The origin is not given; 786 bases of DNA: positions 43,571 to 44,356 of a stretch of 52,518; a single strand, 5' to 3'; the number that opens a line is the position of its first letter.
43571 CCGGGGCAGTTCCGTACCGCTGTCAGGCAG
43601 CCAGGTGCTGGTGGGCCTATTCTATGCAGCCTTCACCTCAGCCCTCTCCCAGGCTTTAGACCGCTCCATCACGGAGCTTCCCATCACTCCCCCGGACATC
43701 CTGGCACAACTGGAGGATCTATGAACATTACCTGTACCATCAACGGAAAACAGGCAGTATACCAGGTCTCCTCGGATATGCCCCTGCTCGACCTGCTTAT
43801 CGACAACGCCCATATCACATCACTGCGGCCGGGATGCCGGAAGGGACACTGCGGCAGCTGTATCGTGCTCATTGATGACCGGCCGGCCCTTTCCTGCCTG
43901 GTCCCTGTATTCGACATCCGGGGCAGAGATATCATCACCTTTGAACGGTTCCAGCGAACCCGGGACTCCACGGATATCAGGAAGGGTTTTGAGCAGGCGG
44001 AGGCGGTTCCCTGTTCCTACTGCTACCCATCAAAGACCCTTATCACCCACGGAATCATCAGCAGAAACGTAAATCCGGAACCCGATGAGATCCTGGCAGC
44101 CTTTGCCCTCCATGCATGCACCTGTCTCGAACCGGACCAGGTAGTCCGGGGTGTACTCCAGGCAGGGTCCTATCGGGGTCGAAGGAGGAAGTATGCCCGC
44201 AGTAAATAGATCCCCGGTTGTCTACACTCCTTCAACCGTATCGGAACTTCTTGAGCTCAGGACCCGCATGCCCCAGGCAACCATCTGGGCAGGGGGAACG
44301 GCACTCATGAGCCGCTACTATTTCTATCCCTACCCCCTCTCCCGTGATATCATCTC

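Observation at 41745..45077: Xanthine-dehydrogenase-family three-gene module whose molybdopterin subunit appears catalytically degenerate while FeS and FAD subunits look intact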

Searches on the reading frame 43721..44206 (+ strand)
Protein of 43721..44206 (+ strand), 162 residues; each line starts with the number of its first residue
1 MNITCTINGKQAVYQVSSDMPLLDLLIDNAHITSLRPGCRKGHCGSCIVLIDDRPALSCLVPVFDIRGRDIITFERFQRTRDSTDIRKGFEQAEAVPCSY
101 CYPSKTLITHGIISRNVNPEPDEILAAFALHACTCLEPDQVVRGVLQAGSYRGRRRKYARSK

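Call 4: search_protein_families(library=pfam, proteins=[window:43721-44206:+], max_evalue=0.1)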
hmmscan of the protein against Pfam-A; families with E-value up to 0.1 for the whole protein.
window:43721-44206:+ (162 aa): 4 families
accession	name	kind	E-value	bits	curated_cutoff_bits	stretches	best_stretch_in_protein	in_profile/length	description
PF01799.25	Fer2_2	-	1.6e-07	31.8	30.3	1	73-145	1-74/75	[2Fe-2S] binding domain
PF13085.11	Fer2_3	-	2.6e-06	27.8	27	1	33-75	46-87/107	2Fe-2S iron-sulfur cluster binding domain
PF00111.32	Fer2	-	4.1e-06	27.1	21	1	6-53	2-49/77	2Fe-2S iron-sulfur cluster binding domain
PF13510.11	Fer2_4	-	0.013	16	22.8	1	37-65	44-73/82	2Fe-2S iron-sulfur cluster binding domain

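Call 5: search_protein_families(library=ncbifam, proteins=[window:43721-44206:+], max_evalue=0.1)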
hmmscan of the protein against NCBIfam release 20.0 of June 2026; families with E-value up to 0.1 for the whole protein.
window:43721-44206:+ (162 aa): 20 families
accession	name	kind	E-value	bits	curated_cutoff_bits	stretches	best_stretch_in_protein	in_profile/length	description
NF043084.2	XdhC_XDHase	equivalog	2.2e-25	88.9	217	1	2-146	2-147/151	xanthine dehydrogenase subunit XdhC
TIGR03193.1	4hydroxCoAred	equivalog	1.8e-23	83.1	257.8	1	4-145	3-144/148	4-hydroxybenzoyl-CoA reductase subunit gamma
TIGR03311.1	Se_dep_XDH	equivalog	7.3e-23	80.6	830.45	1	7-149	5-144/848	selenium-dependent xanthine dehydrogenase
NF007387.0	PRK09908.1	equivalog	3.2e-21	75.4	212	1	2-147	8-154/159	xanthine dehydrogenase iron sulfur-binding subunit XdhC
NF041020.1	glyceraldDH_gamma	equivalog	2.6e-20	72.7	290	1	2-149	12-159/164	glyceraldehyde dehydrogenase subunit gamma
TIGR03198.1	pucE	equivalog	9.9e-18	64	254.3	1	3-146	4-146/151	xanthine dehydrogenase subunit E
NF045668.1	pterin_aldehy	equivalog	4.2e-17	61.5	1100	1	4-149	4-152/905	molybdopterin-dependent aldehyde oxidoreductase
NF008514.0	PRK11433.1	equivalog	7.5e-14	51.7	322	1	1-105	51-155/218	aldehyde dehydrogenase iron-sulfur subunit PaoA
TIGR02963.1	xanthine_xdhA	equivalog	1.3e-10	40.5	467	1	11-145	10-154/468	xanthine dehydrogenase small subunit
TIGR02969.1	mam_aldehyde_ox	subfamily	6.7e-07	27.1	1912.3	1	6-136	6-148/1330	aldehyde oxidase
NF004616.0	PRK05950.1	subfamily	7.2e-07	28.6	228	1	20-94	35-116/238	succinate dehydrogenase iron-sulfur subunit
TIGR00384.1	dhsB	subfamily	1.4e-06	27.9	88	1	33-95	43-109/222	succinate dehydrogenase and fumarate reductase iron-sulfur protein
NF009226.0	PRK12576.1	equivalog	2.2e-06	27.2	344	1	30-91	51-118/317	succinate dehydrogenase/fumarate reductase iron-sulfur subunit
NF004898.0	PRK06259.1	equivalog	2.7e-05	23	385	1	14-65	21-78/488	fumarate reductase (CoM/CoB) subunit TfrB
NF009052.0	PRK12386.1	equivalog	2.8e-05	23.3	256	1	30-98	44-116/255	succinate dehydrogenase/fumarate reductase iron-sulfur subunit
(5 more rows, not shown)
